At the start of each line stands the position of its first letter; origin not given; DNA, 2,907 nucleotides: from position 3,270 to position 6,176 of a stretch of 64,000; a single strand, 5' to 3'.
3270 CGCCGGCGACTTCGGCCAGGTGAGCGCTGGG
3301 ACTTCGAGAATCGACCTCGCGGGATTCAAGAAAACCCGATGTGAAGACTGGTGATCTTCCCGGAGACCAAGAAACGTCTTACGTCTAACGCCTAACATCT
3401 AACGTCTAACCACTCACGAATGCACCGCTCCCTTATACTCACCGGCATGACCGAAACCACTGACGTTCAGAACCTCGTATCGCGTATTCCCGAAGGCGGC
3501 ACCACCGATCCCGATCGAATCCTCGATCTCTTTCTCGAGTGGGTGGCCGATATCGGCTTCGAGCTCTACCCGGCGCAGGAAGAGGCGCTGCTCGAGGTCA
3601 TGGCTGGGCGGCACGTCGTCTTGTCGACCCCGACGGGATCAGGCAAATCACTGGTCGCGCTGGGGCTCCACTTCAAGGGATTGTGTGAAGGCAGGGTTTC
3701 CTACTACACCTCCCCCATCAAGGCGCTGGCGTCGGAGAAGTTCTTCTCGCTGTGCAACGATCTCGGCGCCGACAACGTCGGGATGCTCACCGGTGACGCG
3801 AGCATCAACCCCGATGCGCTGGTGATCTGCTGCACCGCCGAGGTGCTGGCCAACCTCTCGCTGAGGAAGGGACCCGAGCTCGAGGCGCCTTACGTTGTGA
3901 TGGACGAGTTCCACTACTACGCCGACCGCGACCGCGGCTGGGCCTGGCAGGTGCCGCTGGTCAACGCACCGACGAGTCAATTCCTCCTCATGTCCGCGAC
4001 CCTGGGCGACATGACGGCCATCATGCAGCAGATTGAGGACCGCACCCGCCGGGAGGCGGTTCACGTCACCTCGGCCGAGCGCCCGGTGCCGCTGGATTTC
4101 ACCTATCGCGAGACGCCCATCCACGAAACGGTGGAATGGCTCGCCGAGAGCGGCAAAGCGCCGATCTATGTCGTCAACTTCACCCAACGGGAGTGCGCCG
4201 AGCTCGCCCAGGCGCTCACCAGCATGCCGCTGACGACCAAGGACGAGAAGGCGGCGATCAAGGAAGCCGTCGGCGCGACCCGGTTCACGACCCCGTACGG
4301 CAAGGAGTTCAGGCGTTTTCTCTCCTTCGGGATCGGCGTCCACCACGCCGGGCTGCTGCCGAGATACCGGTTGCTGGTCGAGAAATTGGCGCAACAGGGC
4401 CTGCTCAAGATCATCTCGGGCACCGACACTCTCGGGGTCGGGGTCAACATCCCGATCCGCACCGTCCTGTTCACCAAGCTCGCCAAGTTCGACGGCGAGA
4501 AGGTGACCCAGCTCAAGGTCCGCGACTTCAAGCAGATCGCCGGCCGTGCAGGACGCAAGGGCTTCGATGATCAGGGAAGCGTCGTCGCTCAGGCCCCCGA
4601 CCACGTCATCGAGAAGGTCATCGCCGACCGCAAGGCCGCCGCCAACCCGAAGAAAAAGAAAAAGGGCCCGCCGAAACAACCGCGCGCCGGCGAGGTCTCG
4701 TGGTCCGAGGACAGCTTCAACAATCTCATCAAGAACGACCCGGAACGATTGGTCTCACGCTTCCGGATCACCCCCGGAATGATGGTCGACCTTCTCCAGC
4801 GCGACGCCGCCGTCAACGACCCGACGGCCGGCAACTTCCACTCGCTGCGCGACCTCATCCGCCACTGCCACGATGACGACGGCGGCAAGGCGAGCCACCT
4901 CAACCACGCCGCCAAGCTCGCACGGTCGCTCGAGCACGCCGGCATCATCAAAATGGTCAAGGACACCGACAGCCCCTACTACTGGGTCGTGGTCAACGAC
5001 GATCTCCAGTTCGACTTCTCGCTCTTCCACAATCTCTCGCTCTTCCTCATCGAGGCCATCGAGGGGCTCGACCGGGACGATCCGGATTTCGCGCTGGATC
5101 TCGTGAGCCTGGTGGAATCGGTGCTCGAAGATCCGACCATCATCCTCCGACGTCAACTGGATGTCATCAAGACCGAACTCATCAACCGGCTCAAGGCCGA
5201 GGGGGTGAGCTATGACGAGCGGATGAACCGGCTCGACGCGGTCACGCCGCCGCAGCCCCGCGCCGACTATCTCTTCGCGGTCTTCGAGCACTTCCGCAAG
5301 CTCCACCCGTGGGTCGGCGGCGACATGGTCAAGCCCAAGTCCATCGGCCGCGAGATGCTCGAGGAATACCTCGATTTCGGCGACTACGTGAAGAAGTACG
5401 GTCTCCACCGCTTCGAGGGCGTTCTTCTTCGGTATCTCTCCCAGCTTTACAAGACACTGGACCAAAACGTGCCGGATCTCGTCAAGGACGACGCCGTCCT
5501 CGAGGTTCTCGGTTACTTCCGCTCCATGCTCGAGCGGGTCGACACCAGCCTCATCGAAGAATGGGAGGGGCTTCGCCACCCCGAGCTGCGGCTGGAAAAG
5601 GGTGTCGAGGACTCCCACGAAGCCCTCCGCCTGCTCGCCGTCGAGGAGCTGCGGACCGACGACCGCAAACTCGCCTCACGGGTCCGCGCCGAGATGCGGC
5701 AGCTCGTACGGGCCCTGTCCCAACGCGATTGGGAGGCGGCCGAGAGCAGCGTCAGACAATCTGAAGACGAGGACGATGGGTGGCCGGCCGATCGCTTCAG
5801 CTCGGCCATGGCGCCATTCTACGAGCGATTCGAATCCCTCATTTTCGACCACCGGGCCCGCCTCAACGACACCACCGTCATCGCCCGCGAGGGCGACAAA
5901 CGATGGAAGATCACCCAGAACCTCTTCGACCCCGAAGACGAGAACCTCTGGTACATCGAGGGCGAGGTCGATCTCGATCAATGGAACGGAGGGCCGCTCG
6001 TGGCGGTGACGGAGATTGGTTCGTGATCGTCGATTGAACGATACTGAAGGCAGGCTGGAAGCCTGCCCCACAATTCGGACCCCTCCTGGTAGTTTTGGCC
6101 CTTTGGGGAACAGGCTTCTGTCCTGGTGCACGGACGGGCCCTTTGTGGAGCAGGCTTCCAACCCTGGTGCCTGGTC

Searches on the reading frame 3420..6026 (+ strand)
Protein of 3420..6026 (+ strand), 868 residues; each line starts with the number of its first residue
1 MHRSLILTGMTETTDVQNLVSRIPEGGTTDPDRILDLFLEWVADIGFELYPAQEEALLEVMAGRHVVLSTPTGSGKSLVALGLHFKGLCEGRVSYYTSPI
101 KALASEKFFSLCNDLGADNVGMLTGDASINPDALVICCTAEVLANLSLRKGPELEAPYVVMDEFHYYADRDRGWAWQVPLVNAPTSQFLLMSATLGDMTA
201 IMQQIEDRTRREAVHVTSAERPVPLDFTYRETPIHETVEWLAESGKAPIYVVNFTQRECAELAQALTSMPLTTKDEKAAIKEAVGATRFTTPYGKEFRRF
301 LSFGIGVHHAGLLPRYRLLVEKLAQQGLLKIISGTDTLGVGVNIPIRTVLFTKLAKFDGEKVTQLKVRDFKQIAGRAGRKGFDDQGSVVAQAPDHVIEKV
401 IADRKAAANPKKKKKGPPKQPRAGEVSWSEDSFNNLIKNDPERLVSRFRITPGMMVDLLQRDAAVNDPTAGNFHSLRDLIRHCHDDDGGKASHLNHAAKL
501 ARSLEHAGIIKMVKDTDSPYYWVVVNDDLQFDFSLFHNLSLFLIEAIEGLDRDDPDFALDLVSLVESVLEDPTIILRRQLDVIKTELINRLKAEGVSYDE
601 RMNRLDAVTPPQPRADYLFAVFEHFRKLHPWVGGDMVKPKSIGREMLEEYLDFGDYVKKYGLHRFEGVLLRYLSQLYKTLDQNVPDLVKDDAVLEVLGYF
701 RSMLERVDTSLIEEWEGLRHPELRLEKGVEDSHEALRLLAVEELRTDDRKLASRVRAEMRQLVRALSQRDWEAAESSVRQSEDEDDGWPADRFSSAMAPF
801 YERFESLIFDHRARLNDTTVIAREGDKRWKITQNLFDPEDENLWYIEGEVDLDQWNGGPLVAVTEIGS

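Call 73: search_protein_families(library=pfam, proteins=[window:3420-6026:+], max_evalue=0.00001)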
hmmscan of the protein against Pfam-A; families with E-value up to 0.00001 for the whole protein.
window:3420-6026:+ (868 aa): 3 families
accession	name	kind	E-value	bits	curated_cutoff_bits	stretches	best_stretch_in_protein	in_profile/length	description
PF12029.13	DUF3516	-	3.1e-129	432.5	25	1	392-854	1-450/464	Domain of unknown function (DUF3516)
PF00270.35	DEAD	-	6.1e-15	55.8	26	1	51-196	2-161/167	DEAD/DEAH box helicase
PF22527.2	DEXQc_Suv3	-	1.2e-09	38.4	27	1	65-206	14-146/154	DEXQ-box helicase domain of Suv3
